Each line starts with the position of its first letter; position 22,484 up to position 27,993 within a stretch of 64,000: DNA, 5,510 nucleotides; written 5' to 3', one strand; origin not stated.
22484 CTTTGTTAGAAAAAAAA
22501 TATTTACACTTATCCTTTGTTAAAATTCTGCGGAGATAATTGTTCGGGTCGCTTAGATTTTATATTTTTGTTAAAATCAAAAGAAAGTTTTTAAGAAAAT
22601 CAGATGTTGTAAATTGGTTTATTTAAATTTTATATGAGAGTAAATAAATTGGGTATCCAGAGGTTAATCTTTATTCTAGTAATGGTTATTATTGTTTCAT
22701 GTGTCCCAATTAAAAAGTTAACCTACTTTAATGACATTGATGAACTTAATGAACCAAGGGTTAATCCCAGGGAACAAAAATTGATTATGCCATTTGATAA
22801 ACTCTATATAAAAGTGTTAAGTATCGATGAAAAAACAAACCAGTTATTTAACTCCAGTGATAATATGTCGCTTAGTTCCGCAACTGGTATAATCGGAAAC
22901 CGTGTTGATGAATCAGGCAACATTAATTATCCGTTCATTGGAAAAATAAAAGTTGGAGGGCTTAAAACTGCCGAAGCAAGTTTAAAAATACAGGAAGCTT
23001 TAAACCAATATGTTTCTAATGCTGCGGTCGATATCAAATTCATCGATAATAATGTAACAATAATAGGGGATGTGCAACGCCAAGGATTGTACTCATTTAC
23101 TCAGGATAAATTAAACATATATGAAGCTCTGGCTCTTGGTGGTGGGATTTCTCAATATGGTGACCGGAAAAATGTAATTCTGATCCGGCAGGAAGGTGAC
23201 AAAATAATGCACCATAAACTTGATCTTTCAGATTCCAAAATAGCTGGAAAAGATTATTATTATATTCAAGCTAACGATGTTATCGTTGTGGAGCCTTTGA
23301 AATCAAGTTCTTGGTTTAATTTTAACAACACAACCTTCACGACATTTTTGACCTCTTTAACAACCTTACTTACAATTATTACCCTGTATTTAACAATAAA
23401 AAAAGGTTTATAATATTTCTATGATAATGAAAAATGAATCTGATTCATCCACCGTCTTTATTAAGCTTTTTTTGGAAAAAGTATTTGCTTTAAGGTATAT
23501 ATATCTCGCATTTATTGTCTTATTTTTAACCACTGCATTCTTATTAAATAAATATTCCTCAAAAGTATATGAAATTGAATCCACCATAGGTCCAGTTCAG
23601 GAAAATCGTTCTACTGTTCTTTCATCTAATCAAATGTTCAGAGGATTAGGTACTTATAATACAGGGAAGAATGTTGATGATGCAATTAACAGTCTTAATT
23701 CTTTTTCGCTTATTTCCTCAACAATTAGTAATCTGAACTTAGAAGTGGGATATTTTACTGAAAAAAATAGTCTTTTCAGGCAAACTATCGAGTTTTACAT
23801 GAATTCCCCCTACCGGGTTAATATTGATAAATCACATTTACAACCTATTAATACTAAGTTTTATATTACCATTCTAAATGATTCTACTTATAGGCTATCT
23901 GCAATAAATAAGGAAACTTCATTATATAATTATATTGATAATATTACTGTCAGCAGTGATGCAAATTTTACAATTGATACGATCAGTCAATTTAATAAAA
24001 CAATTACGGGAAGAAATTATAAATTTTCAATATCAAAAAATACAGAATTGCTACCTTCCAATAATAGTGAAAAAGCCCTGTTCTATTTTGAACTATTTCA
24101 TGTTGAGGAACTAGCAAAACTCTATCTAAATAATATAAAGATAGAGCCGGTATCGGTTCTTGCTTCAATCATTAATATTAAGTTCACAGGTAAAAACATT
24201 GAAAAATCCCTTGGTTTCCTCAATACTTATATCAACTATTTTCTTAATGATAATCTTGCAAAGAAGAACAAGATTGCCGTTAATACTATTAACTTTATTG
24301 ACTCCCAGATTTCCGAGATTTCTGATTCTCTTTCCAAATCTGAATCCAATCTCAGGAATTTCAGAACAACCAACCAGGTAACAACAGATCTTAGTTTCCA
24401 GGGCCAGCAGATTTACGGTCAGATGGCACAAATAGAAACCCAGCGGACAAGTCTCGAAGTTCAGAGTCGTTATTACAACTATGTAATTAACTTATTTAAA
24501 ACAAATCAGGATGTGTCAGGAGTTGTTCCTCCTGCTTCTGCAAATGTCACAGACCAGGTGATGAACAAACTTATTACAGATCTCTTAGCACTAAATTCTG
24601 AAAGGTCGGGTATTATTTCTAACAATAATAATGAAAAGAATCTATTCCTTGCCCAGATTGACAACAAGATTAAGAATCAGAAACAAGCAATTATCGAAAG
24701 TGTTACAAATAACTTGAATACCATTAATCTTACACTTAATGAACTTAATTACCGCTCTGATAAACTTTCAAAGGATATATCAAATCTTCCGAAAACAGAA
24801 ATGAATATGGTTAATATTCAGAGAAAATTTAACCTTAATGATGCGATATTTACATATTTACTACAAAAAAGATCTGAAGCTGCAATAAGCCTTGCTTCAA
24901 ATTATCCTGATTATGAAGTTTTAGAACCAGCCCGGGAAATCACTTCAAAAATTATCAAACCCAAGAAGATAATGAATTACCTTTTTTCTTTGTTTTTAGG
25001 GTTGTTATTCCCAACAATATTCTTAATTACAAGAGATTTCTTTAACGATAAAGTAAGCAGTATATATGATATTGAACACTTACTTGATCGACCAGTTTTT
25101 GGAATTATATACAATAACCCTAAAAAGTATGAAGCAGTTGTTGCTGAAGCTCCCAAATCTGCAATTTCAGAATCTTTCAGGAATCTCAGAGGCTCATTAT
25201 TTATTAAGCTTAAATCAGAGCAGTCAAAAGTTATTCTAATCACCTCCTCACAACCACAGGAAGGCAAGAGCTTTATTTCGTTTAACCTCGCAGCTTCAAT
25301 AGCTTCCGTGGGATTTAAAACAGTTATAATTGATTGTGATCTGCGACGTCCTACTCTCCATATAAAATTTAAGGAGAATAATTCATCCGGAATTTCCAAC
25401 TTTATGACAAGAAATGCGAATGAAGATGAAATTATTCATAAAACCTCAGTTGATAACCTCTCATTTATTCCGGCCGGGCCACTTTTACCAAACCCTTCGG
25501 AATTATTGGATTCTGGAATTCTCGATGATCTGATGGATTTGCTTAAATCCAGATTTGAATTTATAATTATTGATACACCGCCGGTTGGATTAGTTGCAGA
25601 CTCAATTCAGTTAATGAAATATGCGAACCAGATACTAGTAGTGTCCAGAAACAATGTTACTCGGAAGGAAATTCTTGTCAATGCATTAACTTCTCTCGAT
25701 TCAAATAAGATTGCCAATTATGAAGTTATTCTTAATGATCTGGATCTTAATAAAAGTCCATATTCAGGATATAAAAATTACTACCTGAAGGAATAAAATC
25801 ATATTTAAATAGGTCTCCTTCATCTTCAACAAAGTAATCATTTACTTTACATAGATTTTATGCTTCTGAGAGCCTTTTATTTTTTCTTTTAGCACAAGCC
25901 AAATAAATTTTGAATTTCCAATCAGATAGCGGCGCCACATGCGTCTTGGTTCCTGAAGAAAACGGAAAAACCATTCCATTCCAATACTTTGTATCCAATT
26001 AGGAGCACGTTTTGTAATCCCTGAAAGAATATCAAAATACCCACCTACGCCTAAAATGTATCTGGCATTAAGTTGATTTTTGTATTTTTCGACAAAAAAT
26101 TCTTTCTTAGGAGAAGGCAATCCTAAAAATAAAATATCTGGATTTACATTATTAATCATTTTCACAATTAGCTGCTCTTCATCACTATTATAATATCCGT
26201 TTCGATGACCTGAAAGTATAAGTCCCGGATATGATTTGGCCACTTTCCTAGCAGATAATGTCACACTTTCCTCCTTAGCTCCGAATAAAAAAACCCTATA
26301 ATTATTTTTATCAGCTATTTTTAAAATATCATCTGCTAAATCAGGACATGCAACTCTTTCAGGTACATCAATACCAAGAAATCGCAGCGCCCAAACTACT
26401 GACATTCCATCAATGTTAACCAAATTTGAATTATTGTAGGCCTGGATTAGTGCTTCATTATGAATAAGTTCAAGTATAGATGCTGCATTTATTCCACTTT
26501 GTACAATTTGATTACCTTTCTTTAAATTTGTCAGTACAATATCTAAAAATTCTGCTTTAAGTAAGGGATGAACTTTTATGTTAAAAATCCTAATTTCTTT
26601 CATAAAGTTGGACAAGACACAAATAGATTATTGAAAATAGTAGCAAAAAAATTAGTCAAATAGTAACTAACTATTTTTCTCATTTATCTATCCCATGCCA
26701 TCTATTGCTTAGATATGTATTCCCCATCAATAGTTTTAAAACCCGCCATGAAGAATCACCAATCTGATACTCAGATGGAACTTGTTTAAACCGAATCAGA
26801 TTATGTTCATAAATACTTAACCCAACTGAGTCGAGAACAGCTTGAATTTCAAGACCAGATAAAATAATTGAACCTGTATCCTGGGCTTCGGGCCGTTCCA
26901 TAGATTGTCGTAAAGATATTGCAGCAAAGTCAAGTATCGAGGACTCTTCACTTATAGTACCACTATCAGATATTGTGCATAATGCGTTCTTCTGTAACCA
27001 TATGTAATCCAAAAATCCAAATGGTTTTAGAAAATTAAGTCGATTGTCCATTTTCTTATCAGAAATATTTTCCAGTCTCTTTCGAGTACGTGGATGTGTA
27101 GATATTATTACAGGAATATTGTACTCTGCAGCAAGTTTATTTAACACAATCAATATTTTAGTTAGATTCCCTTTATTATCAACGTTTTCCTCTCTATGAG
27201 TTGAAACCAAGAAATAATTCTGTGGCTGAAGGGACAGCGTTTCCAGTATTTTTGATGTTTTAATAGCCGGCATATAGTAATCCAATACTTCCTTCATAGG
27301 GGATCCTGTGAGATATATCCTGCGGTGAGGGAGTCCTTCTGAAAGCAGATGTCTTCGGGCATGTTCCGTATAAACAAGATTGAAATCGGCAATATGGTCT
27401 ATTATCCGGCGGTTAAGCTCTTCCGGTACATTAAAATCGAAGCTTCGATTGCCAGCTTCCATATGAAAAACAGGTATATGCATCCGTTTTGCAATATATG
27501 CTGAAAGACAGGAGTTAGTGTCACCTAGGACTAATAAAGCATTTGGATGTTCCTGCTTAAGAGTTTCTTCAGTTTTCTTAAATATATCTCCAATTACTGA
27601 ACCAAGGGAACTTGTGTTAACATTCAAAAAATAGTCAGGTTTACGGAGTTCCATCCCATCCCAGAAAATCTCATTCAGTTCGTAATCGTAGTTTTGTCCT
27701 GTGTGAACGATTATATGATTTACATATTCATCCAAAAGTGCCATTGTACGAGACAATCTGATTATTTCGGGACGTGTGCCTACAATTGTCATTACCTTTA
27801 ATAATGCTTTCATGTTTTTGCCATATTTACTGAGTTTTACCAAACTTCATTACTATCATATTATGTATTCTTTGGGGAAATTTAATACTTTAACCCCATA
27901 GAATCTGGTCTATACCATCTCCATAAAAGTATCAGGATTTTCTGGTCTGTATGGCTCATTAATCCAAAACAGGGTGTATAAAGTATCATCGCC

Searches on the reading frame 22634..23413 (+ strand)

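Call 7: search_protein_families(library=pfam, proteins=[window:22634-23413:+], max_evalue=0.001)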
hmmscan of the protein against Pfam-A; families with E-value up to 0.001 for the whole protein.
window:22634-23413:+ (259 aa): 3 families
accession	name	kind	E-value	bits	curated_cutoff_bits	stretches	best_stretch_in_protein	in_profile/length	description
PF02563.21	Poly_export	-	1.9e-14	54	28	1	47-135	5-75/77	Polysaccharide biosynthesis/export protein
PF22461.2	SLBB_2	-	2.5e-07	31.1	27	1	140-219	2-79/79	SLBB domain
PF10531.15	SLBB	-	1e-05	25.7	27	1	141-192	2-52/55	SLBB domain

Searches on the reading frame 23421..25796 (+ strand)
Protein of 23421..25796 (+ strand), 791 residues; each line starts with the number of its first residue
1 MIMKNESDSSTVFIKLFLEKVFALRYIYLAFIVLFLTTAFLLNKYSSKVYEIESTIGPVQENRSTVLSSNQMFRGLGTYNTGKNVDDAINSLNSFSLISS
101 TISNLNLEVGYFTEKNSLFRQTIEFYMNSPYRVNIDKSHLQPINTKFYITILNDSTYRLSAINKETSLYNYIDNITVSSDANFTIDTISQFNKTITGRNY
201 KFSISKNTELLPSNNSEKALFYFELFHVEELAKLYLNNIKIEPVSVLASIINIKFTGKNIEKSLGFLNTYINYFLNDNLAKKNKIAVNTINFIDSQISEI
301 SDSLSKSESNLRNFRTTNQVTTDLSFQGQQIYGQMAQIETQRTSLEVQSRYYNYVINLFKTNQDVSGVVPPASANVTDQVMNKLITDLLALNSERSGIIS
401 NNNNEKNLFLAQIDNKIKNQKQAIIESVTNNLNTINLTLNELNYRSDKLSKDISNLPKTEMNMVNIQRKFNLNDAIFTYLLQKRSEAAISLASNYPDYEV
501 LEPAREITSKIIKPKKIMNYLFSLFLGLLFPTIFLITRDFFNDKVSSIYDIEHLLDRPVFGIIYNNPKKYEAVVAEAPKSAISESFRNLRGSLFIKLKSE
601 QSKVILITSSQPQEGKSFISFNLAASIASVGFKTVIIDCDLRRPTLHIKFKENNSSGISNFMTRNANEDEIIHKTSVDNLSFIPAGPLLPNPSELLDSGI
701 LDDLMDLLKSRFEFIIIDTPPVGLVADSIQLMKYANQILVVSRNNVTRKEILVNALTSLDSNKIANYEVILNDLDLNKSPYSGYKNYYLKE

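Call 7: search_protein_families(library=pfam, proteins=[window:23421-25796:+], max_evalue=0.001)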
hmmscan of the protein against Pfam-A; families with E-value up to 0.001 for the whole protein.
window:23421-25796:+ (791 aa): 5 families
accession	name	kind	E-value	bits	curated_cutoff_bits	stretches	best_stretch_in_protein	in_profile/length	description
PF13614.12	AAA_31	-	7.4e-12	46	27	1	603-743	2-148/177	AAA domain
PF13807.11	GNVR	-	4.6e-08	33.3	27.7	1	458-539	1-81/82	G-rich domain on putative tyrosine kinase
PF10609.15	ParA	-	1.8e-05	24.8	27.1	1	602-741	3-142/246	NUBPL iron-transfer P-loop NTPase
PF01656.29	CbiA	-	4.5e-05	23.9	25.4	1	606-755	2-82/125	CobQ/CobB/MinD/ParA nucleotide binding domain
PF09140.17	MipZ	-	0.00066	19.5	20.7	0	604-721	2-109/262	ATPase MipZ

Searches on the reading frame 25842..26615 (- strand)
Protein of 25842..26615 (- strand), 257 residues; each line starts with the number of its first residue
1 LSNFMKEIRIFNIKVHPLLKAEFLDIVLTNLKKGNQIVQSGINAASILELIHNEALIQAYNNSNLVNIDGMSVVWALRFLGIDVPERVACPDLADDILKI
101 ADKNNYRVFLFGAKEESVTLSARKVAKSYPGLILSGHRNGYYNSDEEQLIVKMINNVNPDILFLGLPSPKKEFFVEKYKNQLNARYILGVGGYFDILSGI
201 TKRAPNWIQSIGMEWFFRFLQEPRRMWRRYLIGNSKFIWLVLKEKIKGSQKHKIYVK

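Call 7: search_protein_families(library=pfam, proteins=[window:25842-26615:-], max_evalue=0.001)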
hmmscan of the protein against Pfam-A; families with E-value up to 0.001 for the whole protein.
window:25842-26615:- (257 aa): 1 family
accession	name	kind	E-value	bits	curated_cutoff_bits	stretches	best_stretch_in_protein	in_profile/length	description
PF03808.19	Glyco_tran_WecG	-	1.3e-57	194.8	27.4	1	64-230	2-168/168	Glycosyl transferase WecG/TagA/CpsF family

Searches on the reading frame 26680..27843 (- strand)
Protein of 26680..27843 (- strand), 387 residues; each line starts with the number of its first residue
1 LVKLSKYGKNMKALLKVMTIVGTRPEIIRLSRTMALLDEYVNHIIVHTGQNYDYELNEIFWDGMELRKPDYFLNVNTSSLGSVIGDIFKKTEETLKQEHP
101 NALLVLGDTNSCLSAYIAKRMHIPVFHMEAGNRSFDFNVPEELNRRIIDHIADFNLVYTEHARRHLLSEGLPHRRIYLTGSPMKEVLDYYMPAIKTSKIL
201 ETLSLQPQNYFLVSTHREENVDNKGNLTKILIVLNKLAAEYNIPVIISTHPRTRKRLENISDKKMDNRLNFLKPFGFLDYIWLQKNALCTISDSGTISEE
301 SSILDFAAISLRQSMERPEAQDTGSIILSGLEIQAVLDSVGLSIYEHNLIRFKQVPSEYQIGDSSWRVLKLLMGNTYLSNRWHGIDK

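Call 7: search_protein_families(library=pfam, proteins=[window:26680-27843:-], max_evalue=0.001)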
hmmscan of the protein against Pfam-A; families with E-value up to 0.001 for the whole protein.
window:26680-27843:- (387 aa): 1 family
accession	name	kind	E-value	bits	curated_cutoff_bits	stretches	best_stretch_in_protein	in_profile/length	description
PF02350.25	Epimerase_2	-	1.8e-89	300.5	30.6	1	40-372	8-346/347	UDP-N-acetylglucosamine 2-epimerase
